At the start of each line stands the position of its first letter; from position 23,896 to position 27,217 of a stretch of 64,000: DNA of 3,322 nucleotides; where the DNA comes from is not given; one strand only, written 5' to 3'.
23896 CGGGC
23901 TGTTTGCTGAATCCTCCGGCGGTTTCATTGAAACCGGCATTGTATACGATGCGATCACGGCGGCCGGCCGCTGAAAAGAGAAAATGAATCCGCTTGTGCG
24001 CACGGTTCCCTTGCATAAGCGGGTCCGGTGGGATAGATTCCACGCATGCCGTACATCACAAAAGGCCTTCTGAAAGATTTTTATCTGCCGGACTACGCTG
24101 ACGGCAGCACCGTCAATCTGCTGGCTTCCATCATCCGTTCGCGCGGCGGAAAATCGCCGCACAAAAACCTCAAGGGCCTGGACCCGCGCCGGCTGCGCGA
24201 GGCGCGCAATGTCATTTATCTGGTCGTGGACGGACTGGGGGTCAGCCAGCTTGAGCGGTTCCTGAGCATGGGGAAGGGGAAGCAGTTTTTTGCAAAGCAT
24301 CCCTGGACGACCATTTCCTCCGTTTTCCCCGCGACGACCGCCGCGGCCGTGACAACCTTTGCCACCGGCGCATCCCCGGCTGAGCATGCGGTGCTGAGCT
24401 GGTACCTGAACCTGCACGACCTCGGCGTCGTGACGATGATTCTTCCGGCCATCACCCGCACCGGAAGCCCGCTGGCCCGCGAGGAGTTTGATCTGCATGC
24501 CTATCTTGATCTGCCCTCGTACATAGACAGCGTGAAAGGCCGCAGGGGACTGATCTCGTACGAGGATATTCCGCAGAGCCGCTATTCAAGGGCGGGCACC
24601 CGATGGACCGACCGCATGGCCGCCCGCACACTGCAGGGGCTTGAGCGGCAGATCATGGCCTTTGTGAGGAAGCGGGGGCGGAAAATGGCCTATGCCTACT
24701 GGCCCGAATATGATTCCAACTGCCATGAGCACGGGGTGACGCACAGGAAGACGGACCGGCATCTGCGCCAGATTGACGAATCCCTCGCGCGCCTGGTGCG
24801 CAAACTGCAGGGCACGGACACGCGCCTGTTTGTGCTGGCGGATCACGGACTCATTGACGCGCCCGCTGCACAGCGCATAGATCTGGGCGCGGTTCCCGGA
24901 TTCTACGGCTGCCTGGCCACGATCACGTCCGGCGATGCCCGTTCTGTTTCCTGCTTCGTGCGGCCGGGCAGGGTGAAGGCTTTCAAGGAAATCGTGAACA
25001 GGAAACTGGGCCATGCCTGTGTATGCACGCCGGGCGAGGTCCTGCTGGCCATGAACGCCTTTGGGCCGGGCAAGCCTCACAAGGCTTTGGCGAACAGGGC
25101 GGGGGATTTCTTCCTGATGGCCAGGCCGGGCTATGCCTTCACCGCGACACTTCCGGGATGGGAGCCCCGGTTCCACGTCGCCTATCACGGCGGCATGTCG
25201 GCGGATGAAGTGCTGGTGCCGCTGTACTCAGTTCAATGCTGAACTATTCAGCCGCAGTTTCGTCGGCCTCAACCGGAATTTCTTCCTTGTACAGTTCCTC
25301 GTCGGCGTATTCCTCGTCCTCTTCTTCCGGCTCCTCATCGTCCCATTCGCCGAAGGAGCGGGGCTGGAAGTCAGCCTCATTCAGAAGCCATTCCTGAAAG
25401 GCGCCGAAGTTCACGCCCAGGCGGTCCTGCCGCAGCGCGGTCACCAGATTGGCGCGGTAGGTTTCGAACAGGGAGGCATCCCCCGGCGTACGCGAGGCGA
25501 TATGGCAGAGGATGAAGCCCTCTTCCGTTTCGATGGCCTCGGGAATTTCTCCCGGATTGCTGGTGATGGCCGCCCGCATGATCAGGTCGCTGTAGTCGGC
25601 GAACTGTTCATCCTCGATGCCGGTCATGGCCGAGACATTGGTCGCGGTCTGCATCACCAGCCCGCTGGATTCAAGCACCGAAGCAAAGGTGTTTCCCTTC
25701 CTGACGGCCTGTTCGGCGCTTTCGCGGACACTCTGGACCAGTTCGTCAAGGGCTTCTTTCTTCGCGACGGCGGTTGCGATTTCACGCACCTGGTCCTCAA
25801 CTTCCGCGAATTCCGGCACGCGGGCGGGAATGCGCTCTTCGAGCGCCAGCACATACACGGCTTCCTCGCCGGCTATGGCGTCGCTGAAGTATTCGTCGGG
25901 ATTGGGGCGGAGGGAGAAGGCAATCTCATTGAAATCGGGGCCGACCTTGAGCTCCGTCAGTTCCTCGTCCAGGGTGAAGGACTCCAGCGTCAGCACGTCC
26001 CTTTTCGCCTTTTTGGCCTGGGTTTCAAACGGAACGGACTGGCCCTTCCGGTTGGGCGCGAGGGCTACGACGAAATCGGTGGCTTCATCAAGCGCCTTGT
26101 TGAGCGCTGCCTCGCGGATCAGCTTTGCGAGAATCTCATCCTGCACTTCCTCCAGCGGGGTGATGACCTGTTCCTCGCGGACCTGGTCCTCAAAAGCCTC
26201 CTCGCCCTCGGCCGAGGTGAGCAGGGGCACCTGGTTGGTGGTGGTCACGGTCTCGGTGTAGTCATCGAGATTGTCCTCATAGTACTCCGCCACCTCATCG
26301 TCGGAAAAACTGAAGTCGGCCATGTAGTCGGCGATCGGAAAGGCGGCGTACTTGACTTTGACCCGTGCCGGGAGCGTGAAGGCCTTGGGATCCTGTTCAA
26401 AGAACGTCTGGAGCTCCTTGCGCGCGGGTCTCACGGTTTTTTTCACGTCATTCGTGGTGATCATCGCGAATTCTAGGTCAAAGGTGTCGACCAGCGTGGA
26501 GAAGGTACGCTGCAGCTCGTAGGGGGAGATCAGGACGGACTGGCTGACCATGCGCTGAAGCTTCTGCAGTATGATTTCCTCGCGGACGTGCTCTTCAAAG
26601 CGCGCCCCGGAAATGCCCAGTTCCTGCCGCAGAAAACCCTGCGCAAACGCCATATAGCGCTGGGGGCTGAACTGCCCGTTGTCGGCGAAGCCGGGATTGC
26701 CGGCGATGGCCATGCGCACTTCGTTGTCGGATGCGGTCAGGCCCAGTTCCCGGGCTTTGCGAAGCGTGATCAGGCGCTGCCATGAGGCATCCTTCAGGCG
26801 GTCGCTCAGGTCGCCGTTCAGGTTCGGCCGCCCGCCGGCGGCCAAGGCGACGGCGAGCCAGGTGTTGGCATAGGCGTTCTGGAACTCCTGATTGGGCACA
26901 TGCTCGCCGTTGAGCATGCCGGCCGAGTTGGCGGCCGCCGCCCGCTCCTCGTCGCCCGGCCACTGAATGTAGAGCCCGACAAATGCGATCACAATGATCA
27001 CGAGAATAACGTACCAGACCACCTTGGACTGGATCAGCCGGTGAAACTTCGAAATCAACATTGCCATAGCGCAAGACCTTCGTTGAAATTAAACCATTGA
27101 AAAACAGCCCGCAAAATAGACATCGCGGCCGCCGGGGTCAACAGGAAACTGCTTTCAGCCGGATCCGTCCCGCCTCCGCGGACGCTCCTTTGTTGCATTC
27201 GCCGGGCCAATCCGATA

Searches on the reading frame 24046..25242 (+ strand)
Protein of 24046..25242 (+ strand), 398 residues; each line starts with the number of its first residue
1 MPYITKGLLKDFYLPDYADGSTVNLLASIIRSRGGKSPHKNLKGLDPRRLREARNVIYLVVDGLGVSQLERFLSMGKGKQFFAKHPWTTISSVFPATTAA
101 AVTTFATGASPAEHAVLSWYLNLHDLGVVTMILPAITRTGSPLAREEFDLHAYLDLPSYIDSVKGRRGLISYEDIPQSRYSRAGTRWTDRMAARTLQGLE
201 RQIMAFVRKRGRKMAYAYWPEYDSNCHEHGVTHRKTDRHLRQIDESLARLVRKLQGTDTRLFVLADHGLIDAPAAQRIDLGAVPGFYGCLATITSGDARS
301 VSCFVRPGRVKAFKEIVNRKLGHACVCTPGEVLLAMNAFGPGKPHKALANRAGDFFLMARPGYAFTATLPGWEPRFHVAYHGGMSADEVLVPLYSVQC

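Call 65: search_protein_families(library=pfam, proteins=[window:24046-25242:+], max_evalue=0.00001)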
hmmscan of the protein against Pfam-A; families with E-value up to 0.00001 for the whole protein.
window:24046-25242:+ (398 aa): 1 family
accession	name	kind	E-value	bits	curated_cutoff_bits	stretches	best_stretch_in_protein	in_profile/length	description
PF01663.27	Phosphodiest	-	6.4e-21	75.7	23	2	186-368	135-326/342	Type I phosphodiesterase / nucleotide pyrophosphatase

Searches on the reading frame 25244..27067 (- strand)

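Call 65: search_protein_families(library=pfam, proteins=[window:25244-27067:-], max_evalue=0.00001)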
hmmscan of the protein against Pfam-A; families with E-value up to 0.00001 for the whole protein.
window:25244-27067:- (607 aa): 3 families
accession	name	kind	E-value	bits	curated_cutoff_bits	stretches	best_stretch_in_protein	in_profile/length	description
PF13624.11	SurA_N_3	-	3.1e-20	73.1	27.2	1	7-171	4-162/162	SurA-like N-terminal domain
PF13623.11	SurA_N_2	-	1.1e-16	61.4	28.5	1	14-141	8-144/145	SurA-like N-terminal domain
PF13145.12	Rotamase_2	-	2.8e-09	38.3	27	0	297-425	19-121/121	PPIC-type PPIASE domain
